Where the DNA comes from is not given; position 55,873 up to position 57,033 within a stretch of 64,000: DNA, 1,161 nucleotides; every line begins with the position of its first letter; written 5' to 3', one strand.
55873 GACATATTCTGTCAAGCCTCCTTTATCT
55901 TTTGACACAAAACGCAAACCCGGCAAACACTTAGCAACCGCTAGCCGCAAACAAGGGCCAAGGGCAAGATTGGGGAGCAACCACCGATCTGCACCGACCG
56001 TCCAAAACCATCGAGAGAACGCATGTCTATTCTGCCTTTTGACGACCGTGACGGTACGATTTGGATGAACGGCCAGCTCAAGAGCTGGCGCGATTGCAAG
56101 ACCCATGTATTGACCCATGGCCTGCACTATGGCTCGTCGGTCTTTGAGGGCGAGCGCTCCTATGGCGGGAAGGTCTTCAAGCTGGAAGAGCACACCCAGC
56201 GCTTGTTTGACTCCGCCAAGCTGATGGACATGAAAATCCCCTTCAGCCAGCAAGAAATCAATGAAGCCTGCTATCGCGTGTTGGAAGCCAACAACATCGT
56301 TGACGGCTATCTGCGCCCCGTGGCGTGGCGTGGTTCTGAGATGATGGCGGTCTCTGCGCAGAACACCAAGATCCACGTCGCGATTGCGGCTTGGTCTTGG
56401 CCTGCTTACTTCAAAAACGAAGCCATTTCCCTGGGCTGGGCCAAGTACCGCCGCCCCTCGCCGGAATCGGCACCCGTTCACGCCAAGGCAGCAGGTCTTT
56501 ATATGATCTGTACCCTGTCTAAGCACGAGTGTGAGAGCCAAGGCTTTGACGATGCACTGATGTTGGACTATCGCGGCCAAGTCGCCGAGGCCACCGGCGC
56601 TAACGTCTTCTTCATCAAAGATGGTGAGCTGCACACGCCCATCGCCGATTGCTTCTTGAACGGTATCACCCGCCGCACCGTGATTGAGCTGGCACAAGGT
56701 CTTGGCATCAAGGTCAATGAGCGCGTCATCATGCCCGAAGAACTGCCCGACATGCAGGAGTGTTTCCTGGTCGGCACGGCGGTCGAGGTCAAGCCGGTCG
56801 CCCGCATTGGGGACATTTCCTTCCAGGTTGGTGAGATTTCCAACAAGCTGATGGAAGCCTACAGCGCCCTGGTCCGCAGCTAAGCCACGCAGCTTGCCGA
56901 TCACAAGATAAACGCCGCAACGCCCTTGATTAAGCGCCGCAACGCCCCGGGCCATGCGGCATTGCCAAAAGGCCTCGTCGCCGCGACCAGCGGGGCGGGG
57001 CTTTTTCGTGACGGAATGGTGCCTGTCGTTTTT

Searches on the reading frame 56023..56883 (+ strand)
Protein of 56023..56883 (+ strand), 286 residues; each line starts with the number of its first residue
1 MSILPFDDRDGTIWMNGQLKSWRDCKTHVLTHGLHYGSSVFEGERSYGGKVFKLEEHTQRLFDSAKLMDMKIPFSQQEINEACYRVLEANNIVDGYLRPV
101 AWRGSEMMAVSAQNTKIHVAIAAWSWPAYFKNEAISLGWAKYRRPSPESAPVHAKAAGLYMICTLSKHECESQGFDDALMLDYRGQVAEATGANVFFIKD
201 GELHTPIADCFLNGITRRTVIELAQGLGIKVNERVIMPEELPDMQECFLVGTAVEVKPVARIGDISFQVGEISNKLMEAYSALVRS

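Call 63: search_protein_families(library=pfam, max_evalue=0.00001, proteins=[window:56023-56883:+])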
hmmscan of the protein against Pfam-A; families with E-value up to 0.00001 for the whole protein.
window:56023-56883:+ (286 aa): 1 family
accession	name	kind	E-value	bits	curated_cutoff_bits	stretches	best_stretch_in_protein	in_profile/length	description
PF01063.24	Aminotran_4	-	8.7e-56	189.7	28.5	1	40-262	2-223/223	Amino-transferase class IV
